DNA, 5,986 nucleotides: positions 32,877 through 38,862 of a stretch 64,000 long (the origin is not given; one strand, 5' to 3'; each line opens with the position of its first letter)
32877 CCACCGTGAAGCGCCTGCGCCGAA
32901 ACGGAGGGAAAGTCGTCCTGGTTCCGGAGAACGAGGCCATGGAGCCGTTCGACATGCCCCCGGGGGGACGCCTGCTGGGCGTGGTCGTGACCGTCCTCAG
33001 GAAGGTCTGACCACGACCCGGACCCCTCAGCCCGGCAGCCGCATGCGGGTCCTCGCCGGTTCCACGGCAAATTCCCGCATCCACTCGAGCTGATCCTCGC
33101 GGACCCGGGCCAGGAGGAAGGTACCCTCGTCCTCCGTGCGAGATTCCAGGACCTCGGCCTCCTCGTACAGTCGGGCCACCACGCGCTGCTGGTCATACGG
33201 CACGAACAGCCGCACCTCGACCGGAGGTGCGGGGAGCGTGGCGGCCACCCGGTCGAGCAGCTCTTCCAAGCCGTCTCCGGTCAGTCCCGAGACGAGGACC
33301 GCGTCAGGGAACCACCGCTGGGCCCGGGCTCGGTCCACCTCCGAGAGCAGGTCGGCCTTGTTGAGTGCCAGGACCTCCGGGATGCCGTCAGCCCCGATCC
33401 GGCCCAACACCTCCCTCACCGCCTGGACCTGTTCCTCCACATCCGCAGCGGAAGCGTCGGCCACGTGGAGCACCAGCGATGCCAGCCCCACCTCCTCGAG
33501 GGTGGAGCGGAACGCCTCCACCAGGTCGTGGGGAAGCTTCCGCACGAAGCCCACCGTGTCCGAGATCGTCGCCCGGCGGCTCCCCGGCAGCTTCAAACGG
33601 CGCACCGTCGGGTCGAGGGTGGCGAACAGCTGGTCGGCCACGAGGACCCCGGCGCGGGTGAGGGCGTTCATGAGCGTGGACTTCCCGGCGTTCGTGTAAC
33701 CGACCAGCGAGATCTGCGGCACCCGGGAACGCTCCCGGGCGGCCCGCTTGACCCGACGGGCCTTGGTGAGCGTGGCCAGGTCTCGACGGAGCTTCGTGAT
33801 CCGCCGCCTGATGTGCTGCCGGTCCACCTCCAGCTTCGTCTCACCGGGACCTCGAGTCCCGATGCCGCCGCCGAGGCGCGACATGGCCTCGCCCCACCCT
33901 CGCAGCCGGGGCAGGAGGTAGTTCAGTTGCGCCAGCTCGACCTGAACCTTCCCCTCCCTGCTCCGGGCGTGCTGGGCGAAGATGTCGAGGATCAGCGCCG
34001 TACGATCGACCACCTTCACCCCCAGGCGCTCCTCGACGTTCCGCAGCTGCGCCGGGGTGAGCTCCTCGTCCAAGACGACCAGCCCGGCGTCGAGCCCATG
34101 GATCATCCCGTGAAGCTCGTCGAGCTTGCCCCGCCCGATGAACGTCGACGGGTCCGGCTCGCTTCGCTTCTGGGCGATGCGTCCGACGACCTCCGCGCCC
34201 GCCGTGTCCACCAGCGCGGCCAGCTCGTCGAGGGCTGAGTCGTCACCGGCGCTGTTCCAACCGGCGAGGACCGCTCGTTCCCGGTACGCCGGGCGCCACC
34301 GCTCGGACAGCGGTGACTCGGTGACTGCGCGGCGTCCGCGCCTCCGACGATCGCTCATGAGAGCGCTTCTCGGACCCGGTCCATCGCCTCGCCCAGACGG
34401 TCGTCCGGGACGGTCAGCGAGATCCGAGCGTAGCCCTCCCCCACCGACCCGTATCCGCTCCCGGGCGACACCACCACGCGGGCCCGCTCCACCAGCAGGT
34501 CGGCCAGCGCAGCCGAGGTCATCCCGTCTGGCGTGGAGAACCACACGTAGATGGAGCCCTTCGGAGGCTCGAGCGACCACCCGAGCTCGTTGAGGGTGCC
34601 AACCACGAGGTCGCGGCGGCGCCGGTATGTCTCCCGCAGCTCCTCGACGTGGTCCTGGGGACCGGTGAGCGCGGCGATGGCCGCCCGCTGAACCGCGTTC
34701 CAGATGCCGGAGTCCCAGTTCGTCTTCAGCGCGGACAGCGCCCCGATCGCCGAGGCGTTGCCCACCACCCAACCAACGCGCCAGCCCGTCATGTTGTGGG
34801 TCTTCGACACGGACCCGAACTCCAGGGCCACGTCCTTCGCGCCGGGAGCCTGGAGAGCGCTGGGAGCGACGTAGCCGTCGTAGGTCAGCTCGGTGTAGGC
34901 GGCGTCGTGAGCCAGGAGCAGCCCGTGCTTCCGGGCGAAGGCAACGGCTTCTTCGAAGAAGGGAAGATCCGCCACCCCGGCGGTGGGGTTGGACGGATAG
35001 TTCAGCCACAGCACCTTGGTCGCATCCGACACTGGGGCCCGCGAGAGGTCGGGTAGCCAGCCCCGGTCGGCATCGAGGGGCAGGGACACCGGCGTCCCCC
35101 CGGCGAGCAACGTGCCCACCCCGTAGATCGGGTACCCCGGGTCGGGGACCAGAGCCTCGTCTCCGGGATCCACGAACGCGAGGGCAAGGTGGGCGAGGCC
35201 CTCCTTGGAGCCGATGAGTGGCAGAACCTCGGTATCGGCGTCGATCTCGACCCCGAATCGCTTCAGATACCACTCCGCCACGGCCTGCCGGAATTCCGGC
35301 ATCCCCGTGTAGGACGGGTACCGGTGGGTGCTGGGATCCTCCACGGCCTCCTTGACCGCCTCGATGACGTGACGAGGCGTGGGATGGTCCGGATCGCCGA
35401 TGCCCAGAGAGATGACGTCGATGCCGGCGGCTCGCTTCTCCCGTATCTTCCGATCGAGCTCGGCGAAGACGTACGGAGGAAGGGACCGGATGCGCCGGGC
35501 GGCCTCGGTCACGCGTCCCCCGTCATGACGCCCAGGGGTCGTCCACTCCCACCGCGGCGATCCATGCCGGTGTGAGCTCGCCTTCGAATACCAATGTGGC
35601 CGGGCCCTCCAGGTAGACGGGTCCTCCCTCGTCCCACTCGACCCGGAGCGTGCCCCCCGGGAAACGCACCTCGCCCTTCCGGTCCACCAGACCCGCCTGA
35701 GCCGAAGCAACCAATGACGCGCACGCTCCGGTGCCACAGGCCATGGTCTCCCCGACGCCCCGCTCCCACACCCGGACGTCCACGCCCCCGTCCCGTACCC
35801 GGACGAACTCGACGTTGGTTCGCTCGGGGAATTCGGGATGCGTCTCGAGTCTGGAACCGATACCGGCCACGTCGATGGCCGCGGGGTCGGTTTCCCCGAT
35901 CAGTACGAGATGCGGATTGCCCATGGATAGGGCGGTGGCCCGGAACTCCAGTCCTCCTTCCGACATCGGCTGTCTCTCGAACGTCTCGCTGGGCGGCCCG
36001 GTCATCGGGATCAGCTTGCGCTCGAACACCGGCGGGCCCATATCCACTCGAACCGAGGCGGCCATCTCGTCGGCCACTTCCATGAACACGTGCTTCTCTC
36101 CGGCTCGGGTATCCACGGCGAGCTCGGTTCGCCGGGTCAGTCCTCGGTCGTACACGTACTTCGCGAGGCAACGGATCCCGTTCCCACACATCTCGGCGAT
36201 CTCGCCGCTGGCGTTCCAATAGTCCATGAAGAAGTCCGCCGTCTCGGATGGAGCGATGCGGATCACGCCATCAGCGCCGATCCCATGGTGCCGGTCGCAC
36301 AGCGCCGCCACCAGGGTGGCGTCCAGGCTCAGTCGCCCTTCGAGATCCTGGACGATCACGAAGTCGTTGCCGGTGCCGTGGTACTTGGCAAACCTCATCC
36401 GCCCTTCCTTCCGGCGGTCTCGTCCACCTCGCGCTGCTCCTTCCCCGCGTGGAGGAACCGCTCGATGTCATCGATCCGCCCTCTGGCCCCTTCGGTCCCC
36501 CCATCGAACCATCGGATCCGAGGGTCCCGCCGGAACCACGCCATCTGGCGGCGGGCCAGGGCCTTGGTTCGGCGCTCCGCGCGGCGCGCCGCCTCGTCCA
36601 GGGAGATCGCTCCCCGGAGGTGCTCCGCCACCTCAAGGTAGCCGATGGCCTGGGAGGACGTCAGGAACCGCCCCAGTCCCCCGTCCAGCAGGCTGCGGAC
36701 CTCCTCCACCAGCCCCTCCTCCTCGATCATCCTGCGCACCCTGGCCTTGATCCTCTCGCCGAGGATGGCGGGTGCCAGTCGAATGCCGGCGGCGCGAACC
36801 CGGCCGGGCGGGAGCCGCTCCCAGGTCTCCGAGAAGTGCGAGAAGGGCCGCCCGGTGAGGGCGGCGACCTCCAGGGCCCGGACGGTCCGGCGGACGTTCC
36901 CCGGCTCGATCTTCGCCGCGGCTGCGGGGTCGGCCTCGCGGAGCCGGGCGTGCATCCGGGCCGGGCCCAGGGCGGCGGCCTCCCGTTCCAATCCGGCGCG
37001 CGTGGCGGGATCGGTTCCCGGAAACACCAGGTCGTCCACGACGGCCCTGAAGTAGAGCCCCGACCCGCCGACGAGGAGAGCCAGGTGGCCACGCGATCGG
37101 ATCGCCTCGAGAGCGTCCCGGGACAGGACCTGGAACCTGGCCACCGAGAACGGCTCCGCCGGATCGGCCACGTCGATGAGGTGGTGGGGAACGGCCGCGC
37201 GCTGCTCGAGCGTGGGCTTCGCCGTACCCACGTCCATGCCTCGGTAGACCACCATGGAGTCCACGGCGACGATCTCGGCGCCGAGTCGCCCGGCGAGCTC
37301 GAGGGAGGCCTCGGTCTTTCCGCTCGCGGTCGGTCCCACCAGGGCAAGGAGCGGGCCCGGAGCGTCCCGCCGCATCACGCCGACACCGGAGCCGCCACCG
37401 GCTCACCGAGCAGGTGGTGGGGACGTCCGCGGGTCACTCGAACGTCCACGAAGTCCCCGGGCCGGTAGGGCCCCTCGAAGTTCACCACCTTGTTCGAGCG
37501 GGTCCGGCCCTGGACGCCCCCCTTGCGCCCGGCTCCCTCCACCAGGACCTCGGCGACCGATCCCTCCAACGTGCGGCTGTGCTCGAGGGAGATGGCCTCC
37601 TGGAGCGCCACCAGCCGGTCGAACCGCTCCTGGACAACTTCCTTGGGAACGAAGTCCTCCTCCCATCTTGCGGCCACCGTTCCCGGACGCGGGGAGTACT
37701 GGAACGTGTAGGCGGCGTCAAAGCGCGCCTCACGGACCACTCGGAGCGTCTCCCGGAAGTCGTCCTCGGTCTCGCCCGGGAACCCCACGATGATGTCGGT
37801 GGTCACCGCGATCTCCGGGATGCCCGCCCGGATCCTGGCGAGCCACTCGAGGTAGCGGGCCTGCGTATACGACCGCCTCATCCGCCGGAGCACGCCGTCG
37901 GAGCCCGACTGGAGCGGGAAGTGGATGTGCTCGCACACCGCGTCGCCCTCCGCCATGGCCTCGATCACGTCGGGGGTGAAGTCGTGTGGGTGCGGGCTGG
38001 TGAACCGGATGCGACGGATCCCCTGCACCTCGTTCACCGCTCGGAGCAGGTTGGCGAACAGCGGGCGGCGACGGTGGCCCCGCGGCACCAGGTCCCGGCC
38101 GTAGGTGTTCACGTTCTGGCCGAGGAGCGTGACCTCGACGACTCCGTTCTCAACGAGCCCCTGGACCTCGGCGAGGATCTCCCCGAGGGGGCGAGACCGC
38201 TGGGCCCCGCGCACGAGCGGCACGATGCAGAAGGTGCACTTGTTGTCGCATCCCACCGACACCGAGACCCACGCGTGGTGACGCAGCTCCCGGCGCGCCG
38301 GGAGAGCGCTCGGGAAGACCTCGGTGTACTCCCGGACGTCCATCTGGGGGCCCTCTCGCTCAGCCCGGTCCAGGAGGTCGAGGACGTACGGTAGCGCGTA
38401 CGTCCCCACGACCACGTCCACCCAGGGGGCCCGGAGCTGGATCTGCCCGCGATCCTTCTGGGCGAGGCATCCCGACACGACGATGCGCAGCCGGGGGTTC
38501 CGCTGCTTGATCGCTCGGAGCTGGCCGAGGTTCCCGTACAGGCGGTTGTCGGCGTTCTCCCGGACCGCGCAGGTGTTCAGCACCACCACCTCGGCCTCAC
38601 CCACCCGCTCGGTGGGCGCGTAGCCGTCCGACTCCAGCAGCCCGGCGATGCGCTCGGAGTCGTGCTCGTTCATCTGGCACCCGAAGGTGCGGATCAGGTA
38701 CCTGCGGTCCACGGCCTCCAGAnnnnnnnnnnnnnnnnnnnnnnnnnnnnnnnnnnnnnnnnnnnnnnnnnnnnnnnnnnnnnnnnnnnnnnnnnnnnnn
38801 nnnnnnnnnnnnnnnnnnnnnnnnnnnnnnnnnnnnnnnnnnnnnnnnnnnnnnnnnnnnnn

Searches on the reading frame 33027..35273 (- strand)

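Call 55: search_protein_families(library=pfam, proteins=[window:33027-35273:-], max_evalue=0.00001)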
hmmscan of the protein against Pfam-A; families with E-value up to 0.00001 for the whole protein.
window:33027-35273:- (748 aa): 4 families
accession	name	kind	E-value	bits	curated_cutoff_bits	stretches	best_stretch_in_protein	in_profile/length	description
PF13167.11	GTP-bdg_N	-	8e-33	113.3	25.4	1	346-433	2-89/89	GTP-binding GTPase N-terminal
PF16360.10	GTP-bdg_M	-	3.6e-31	108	29.5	1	435-513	1-79/79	GTP-binding GTPase Middle Region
PF01926.29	MMR_HSR1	-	4.6e-20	72.3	21.9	1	521-639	2-113/113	50S ribosome-binding GTPase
PF19275.4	HflX_C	-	3.4e-08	33.9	26.4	1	657-721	11-75/102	HflX C-terminal domain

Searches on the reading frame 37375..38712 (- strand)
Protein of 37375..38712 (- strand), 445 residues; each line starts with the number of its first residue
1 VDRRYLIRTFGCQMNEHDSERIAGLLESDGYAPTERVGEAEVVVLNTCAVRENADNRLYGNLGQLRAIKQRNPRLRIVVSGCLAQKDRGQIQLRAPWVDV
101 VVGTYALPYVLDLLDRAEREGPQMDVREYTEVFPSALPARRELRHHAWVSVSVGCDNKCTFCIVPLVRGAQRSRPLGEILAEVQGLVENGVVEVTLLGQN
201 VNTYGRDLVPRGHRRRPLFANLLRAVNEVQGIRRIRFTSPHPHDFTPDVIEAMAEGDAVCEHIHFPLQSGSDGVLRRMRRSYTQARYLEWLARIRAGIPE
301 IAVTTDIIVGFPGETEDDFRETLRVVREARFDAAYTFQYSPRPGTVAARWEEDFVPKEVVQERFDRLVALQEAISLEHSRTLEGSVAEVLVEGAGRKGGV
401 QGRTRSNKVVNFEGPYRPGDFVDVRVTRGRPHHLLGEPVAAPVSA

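Call 55: search_protein_families(library=pfam, proteins=[window:37375-38712:-], max_evalue=0.00001)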
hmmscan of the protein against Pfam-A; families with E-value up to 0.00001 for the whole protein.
window:37375-38712:- (445 aa): 3 families
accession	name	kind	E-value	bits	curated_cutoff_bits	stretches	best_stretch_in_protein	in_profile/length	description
PF00919.26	UPF0004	-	9.8e-30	102.9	27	1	4-103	1-98/98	Uncharacterized protein family UPF0004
PF04055.27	Radical_SAM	-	6e-29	101.8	29.5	1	149-324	1-164/166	Radical SAM superfamily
PF01938.26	TRAM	-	9.9e-14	51.4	21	1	381-439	2-61/61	TRAM domain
